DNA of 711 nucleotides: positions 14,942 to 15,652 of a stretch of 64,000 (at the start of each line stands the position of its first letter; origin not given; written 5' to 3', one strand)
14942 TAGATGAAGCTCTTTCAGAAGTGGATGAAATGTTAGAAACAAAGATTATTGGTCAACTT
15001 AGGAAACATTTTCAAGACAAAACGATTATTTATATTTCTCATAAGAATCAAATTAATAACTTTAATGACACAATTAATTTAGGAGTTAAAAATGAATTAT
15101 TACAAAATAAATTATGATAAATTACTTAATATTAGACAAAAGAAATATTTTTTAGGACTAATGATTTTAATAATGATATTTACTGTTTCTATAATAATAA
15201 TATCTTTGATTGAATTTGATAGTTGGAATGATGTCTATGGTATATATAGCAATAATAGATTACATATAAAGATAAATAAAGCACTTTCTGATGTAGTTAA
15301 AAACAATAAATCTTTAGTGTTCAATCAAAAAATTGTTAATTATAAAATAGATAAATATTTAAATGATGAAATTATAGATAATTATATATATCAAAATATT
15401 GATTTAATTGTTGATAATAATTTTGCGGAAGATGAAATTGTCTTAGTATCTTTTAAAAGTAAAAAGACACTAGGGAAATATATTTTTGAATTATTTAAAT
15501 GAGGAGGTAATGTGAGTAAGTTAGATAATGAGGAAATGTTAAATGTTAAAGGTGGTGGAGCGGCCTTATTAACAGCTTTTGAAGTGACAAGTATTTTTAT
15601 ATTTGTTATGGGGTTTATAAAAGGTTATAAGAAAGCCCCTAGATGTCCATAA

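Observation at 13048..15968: Unannotated double-glycine bacteriocin locus (C39-ABC exporter + 3 tandem GG-leader peptides) embedded in the core fmt-rpsU region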

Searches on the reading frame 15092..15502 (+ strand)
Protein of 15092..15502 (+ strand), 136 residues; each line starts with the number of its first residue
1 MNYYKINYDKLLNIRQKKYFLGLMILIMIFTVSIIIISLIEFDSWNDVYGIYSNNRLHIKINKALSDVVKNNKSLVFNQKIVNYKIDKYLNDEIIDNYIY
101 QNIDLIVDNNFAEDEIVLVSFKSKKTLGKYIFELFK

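Call 3: search_protein_families(library=pfam, proteins=[window:15092-15502:+], max_evalue=1)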
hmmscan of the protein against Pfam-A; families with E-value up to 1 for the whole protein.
window:15092-15502:+ (136 aa): 0 families

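Call 4: search_protein_families(library=ncbifam, proteins=[window:15092-15502:+], max_evalue=1)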
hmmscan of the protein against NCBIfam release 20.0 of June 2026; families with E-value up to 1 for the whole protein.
window:15092-15502:+ (136 aa): 0 families

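Call 19: find_homologous_proteins(query=A1, max_evalue=0.01)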
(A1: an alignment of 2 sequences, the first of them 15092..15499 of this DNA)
Query A1 (2 sequences) (136 aa, profile of the alignment): 25 proteins with E <= 0.01 among 193 candidates.
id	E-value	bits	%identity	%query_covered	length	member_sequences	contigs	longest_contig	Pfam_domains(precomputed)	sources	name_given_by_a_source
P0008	1.3e-65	238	38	100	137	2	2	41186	-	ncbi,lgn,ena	-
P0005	1.9e-63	231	100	100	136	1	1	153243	-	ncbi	-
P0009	3.4e-53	197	44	100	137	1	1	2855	-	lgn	-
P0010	4.4e-50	187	41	100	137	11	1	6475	-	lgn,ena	-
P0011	5.0e-40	155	41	100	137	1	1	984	-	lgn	-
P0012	2.0e-37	146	40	100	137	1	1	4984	-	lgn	-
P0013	3.3e-37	146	44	100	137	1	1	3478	-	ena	-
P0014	4.5e-37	145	43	100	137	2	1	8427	-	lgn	-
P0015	5.3e-37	145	41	99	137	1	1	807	-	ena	-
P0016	3.7e-36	142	43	100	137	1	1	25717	-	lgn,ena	-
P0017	3.9e-36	142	42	100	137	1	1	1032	-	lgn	-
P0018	4.9e-35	139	40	100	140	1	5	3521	-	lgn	-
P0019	7.8e-35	138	40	100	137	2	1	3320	-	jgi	-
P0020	8.4e-35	138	42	100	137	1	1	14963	-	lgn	-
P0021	6.2e-34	135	42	100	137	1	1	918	-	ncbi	-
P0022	2.5e-32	130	37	100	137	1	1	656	-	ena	-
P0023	1.7e-30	124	49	65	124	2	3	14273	-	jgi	-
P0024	4.2e-30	123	41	100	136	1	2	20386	-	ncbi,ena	-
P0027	5.9e-26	109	39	100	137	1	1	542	-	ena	-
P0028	2.0e-25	107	42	65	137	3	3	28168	-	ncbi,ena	-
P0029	2.4e-23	101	38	99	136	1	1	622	-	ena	-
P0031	1.4e-5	43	29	87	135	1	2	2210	-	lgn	-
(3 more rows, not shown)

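Call 21: find_encoding_contigs(protein=P0008, flank=8000, max_places=3)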
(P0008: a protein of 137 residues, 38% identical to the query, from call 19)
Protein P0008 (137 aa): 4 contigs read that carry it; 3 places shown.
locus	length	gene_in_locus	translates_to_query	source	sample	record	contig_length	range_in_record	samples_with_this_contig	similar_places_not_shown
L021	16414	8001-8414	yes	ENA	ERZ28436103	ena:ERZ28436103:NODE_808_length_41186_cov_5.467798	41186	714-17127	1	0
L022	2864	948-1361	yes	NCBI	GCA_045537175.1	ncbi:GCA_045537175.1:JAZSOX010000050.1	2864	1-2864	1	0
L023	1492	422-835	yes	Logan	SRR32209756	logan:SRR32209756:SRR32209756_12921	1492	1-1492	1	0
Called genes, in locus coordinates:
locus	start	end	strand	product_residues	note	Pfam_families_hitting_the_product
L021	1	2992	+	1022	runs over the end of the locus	PF00133:tRNA-synt_1, PF09334:tRNA-synt_1g (faint), PF08264:Anticodon_1, PF19302:DUF5915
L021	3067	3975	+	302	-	PF00551:Formyl_trans_N, PF02911:Formyl_trans_C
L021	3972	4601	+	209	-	-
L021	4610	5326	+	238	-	PF01066:CDP-OH_P_transf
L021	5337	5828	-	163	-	PF12685:SpoIIIAH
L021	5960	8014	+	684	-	PF03412:Peptidase_C39, PF00664:ABC_membrane, PF00005:ABC_tran, PF13238:AAA_18 (weak)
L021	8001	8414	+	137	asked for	-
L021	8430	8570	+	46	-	-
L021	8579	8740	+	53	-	-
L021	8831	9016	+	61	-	PF01165:Ribosomal_S21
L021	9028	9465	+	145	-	PF09424:YqeY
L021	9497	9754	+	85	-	PF07873:YabP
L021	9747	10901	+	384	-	PF06898:YqfD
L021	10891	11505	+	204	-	PF04892:VanZ-LLP1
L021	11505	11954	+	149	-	PF02130:YbeY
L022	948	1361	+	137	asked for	-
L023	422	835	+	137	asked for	-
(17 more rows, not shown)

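Call 22: find_encoding_contigs(protein=P0016, flank=8000, max_places=3)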
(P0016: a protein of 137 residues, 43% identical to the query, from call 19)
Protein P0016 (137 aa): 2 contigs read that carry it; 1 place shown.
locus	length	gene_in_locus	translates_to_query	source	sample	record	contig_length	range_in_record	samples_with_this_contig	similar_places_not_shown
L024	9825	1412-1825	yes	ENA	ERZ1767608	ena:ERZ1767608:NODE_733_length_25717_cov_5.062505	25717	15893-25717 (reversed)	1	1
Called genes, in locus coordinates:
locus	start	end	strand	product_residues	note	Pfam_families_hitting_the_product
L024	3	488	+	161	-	?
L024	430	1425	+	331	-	PF00005:ABC_tran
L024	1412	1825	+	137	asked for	-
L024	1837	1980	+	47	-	-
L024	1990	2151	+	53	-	-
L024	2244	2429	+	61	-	PF01165:Ribosomal_S21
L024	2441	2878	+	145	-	PF09424:YqeY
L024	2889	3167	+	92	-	PF07873:YabP (weak)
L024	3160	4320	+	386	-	PF06898:YqfD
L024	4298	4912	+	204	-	PF04892:VanZ-LLP1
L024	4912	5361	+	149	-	PF02130:YbeY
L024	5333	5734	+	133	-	PF01219:DAGK_prokar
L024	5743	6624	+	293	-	PF00350:Dynamin_N (faint), PF01926:MMR_HSR1, PF02421:FeoB_N, PF02492:cobW (faint), PF03193:RsgA_GTPase (faint), PF04548:AIG1 (weak), PF00009:GTP_EFTU, PF07650:KH_2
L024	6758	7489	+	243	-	PF11967:RecO_N, PF02565:RecO_C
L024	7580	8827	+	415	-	-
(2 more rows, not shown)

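Call 23: find_encoding_contigs(protein=P0024, flank=8000, max_places=3)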
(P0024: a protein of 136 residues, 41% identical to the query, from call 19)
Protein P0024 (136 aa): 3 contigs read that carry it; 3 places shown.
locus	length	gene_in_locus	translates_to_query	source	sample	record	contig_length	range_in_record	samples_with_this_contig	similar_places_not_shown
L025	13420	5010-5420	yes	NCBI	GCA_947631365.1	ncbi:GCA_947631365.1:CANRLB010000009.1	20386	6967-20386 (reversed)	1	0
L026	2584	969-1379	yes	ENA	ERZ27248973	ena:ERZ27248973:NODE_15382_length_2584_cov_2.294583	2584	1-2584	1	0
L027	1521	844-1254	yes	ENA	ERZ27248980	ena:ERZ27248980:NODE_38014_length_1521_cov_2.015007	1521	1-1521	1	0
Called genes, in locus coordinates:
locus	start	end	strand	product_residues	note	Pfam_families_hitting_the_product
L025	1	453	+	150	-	?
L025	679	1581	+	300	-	PF00551:Formyl_trans_N, PF02911:Formyl_trans_C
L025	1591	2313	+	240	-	PF01066:CDP-OH_P_transf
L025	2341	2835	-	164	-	PF12685:SpoIIIAH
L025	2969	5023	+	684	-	PF03412:Peptidase_C39, PF00664:ABC_membrane, PF00005:ABC_tran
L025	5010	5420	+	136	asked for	-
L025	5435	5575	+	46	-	-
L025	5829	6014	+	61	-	PF01165:Ribosomal_S21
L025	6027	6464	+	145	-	PF09424:YqeY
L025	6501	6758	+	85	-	PF07873:YabP (weak)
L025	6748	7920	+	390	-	PF06898:YqfD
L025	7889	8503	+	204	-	PF04892:VanZ-LLP1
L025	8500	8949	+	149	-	PF02130:YbeY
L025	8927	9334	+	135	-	PF01219:DAGK_prokar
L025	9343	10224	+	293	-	PF00009:GTP_EFTU, PF00350:Dynamin_N (faint), PF01926:MMR_HSR1, PF02421:FeoB_N, PF03193:RsgA_GTPase (faint), PF04548:AIG1 (weak), PF07650:KH_2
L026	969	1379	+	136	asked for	-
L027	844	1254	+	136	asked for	-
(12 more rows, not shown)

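Call 24: find_encoding_contigs(protein=P0028, flank=8000, max_places=3)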
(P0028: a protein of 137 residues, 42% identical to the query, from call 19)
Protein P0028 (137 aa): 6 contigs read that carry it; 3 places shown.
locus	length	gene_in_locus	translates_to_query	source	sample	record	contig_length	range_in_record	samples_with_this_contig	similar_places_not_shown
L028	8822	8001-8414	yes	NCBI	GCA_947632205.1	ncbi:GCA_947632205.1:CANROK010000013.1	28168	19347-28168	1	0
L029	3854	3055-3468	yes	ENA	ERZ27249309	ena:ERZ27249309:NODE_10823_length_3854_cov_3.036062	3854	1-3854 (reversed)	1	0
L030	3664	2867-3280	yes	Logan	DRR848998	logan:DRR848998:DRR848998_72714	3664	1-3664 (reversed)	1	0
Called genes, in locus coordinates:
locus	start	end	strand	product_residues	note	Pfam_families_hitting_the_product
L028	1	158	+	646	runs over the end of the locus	PF03717:PBP_dimer, PF00905:Transpeptidase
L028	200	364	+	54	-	PF00471:Ribosomal_L33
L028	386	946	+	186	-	PF08207:EFP_N, PF01132:EFP, PF09285:Elong-fact-P_C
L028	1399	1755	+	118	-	-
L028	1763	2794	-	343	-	PF03845:Spore_permease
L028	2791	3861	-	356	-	PF25198:Spore_GerAC_N, PF05504:Spore_GerAC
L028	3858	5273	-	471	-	PF03323:GerA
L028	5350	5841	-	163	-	PF12685:SpoIIIAH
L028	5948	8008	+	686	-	PF03412:Peptidase_C39, PF00664:ABC_membrane, PF00005:ABC_tran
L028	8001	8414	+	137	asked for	-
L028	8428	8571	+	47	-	-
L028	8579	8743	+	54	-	-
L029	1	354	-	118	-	?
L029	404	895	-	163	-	PF12685:SpoIIIAH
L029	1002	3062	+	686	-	PF03412:Peptidase_C39, PF00664:ABC_membrane, PF00005:ABC_tran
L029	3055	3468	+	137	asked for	-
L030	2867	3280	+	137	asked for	-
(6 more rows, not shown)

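Call 28: find_encoding_contigs(protein=P0020, flank=8000, max_places=2)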
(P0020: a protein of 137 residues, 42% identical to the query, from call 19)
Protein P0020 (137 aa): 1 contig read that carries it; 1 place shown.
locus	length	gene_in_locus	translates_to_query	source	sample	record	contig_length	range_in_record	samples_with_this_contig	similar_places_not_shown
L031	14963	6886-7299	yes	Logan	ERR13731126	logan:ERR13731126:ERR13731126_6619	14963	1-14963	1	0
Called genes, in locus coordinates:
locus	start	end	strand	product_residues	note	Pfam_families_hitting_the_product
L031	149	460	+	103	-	PF12844:HTH_19, PF13413:HTH_25 (weak), PF13560:HTH_31 (weak), PF01381:HTH_3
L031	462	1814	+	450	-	PF06114:Peptidase_M78, PF02661:Fic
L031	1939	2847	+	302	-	PF00551:Formyl_trans_N, PF02911:Formyl_trans_C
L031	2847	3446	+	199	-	-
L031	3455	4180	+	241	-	PF01066:CDP-OH_P_transf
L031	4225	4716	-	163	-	PF12685:SpoIIIAH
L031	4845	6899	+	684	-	PF03412:Peptidase_C39, PF00664:ABC_membrane, PF00005:ABC_tran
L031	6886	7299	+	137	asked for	-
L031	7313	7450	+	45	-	-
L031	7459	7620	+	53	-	-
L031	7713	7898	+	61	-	PF01165:Ribosomal_S21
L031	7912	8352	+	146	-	PF09424:YqeY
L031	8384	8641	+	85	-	PF07873:YabP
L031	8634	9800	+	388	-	PF06898:YqfD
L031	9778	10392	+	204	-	PF04892:VanZ-LLP1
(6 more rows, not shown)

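Call 29: find_encoding_contigs(protein=P0023, flank=8000, max_places=3)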
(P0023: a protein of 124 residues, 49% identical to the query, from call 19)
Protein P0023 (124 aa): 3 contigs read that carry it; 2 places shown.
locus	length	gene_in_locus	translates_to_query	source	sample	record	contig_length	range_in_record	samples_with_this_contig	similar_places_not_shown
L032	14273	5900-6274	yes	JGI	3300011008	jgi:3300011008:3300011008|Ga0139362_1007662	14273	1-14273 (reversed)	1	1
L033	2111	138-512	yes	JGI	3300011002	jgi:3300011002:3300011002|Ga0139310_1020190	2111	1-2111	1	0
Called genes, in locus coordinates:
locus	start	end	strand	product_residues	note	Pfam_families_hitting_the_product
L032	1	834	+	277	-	?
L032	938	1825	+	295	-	PF00551:Formyl_trans_N, PF02911:Formyl_trans_C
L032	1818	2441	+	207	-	-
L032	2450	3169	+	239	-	PF01066:CDP-OH_P_transf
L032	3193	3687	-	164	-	PF12685:SpoIIIAH (weak)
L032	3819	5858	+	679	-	PF03412:Peptidase_C39, PF00664:ABC_membrane, PF00005:ABC_tran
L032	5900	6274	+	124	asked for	-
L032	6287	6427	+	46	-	-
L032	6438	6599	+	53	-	-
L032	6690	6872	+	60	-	PF01165:Ribosomal_S21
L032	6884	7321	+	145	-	PF09424:YqeY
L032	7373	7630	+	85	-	PF07873:YabP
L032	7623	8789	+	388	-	PF06898:YqfD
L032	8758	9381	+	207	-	PF04892:VanZ-LLP1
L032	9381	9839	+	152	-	PF02130:YbeY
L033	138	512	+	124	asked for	-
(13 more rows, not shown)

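Call 30: find_encoding_contigs(protein=P0031, flank=8000, max_places=3)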
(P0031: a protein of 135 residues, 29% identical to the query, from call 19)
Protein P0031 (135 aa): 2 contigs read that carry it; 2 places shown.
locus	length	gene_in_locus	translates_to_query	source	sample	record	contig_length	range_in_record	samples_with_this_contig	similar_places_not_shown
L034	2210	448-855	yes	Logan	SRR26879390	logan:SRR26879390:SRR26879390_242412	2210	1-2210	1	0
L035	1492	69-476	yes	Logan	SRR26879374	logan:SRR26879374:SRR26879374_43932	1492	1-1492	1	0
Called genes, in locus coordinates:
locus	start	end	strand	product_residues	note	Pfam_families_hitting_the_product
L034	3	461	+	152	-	?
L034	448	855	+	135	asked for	-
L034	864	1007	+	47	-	-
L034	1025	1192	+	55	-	-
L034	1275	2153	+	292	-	-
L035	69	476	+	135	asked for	-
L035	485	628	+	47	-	-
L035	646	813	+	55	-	-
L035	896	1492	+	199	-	?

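Call 31: predict_structure(alignment_id=A1)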
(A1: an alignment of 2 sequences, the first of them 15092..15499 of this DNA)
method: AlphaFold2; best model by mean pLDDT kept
length: 136 residues; sequences in the alignment: 2
mean_pLDDT: 83.7   pTM: 0.59
mean pLDDT of the five models: 83.7, 76.2, 74.2, 70.8, 48.4
residues with pLDDT >= 90: 31; 70-90: 94; 50-70: 11; < 50: 0
segments of 3 or more residues with pLDDT < 50: none
pLDDT, mean of each block of 10 residues (from residue 1): 63 77 93 88 86 91 82 84 88 84 87 89 82 75
secondary structure, 60 per line:
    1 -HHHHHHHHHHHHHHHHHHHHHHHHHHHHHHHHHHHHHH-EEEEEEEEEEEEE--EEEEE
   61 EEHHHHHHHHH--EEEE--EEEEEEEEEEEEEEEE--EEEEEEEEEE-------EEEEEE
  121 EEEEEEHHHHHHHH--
elements in order: H2-39 E41-53 E56-62 H63-71 E74-77 E80-95 E98-107 E115-126 H127-134

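Call 73: search_protein_families(library=pfam, proteins=[L037:2085-2912:+, L037:2909-3748:+, L037:3678-4547:+, L034:1275-2153:+], max_evalue=0.001)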
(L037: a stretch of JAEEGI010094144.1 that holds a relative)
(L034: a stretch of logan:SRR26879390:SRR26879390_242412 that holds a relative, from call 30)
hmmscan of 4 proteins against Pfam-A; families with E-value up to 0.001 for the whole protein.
L037:2085-2912:+ (275 aa): 1 family
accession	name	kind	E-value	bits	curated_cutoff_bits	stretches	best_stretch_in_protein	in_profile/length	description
PF13730.12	HTH_36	-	2.6e-08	34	25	1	40-90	2-55/55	Helix-turn-helix domain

L037:2909-3748:+ (279 aa): 9 families
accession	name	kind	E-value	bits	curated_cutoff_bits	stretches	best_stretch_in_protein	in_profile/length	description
PF13614.12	AAA_31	-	7.8e-57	192.5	27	1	8-188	2-177/177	AAA domain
PF01656.29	CbiA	-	2.8e-26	92.4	25.4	1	10-236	1-120/125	CobQ/CobB/MinD/ParA nucleotide binding domain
PF00142.24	Fer4_NifH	-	1.6e-17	64.3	25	1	15-266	7-249/271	4Fe-4S iron sulfur cluster binding proteins, NifH/frxC family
PF10609.15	ParA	-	2.4e-13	50.5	27.1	1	8-261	4-245/246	NUBPL iron-transfer P-loop NTPase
PF09140.17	MipZ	-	3.6e-12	46.6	20.7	1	9-165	2-136/262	ATPase MipZ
PF06564.18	CBP_BcsQ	-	1.7e-10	41.3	21.3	1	9-161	3-148/234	Cellulose biosynthesis protein BcsQ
PF02374.21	ArsA_ATPase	-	2.8e-10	40.3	24.3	1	15-247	8-236/305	Anion-transporting ATPase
PF07015.17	VirC1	-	8.8e-06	25.7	24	1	9-53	3-47/231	VirC1 protein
PF00448.28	SRP54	-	0.00021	21.4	22.7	0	18-45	11-38/196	SRP54-type protein, GTPase domain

L037:3678-4547:+ (290 aa): 1 family
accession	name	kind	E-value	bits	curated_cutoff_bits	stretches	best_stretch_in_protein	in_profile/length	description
PF02195.25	ParB_N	-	2.9e-20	72.5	26.3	1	38-132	1-95/95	ParB N-terminal domain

L034:1275-2153:+ (292 aa): 0 families

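Call 77: search_protein_families(library=pfam, proteins=[P0183, P0190, P0213, P0235, P0264, P0269, P0274, P0287, P0288, P0294], max_evalue=0.1)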
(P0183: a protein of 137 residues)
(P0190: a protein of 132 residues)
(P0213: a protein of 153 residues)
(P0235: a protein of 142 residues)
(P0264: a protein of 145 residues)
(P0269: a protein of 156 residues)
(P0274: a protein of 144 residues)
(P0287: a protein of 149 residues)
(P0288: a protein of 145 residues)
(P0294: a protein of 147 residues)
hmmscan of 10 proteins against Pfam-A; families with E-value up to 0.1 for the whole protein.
P0183 (137 aa): 0 families

P0190 (132 aa): 3 families
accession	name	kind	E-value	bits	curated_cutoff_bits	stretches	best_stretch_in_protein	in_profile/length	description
PF21416.2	VP1-like_C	-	0.031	14.8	27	1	69-129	4-58/135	Inner layer core protein VP1-like, C-terminal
PF25545.1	DUF7924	-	0.059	13.4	27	1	44-94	146-196/225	Domain of unknown function (DUF7924)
PF03028.21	Dynein_heavy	-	0.083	13.3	30.5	0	62-108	52-101/115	Dynein heavy chain region D6 P-loop domain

P0213 (153 aa): 0 families

P0235 (142 aa): 0 families

P0264 (145 aa): 0 families

P0269 (156 aa): 2 families
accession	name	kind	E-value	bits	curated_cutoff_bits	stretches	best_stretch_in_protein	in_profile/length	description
PF22480.1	DUF6984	-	0.054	14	24.6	1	80-139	18-80/101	Domain of unknown function (DUF6984)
PF06387.16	Calcyon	-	0.068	13.6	25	1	16-97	70-152/180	D1 dopamine receptor-interacting protein (calcyon)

P0274 (144 aa): 0 families

P0287 (149 aa): 3 families
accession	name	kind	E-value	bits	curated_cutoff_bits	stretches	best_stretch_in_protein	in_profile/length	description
PF04772.17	Flu_B_M2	-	0.031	15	25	0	16-83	2-69/109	Influenza B matrix protein 2 (BM2)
PF15938.10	DUF4750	-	0.035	14.3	27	1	13-38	4-29/54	Domain of unknown function (DUF4750)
PF13852.11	DUF4197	-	0.088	12.9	24.9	0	38-72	25-59/199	Protein of unknown function (DUF4197)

P0288 (145 aa): 1 family
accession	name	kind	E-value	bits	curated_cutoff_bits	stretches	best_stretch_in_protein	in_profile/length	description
PF20136.4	DUF6526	-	0.051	14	23.7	0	23-71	46-94/145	Family of unknown function (DUF6526)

P0294 (147 aa): 0 families

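Call 84: search_protein_families(library=ncbifam, proteins=[P0008, P0011, P0013, P0015, P0022, P0024, P0027, P0028, P0029, P0031], max_evalue=0.1)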
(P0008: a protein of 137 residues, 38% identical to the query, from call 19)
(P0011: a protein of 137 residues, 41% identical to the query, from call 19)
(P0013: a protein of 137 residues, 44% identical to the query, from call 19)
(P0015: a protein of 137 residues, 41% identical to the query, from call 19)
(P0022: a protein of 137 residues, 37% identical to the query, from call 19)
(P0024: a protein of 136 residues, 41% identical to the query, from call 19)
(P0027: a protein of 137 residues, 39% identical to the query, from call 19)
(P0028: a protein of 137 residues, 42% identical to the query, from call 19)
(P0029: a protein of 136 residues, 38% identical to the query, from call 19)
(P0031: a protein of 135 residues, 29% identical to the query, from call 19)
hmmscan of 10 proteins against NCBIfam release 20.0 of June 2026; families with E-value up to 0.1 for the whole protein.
P0008 (137 aa): 1 family
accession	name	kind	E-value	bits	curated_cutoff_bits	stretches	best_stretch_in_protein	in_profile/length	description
NF045999.1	MAG1140_fam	equivalog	0.00024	21.3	35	1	17-133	5-125/126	MAG1140 family protein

P0011 (137 aa): 1 family
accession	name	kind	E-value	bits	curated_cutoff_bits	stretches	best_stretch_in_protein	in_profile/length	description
NF045999.1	MAG1140_fam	equivalog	0.0093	16.1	35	1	19-133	9-125/126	MAG1140 family protein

P0013 (137 aa): 1 family
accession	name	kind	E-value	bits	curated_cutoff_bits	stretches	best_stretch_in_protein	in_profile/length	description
NF045999.1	MAG1140_fam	equivalog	0.00088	19.4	35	1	16-133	6-125/126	MAG1140 family protein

P0015 (137 aa): 1 family
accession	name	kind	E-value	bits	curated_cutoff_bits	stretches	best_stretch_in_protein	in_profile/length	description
NF043073.1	MMSYN1_0195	equivalog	0.0013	17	1250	1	18-101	227-312/1021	spermidine/putrescine ABC transporter permease/substrate-binding protein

P0022 (137 aa): 0 families

P0024 (136 aa): 1 family
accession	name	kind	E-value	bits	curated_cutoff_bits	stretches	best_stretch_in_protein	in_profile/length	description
NF045999.1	MAG1140_fam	equivalog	0.026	14.7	35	1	10-133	1-126/126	MAG1140 family protein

P0027 (137 aa): 1 family
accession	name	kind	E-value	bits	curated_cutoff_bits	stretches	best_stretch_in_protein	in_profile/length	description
NF045999.1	MAG1140_fam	equivalog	0.0014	18.8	35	1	11-133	2-125/126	MAG1140 family protein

P0028 (137 aa): 1 family
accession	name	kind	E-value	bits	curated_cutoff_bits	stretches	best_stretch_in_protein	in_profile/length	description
NF045999.1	MAG1140_fam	equivalog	5.2e-07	29.9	35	1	19-133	10-125/126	MAG1140 family protein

P0029 (136 aa): 0 families

P0031 (135 aa): 0 families
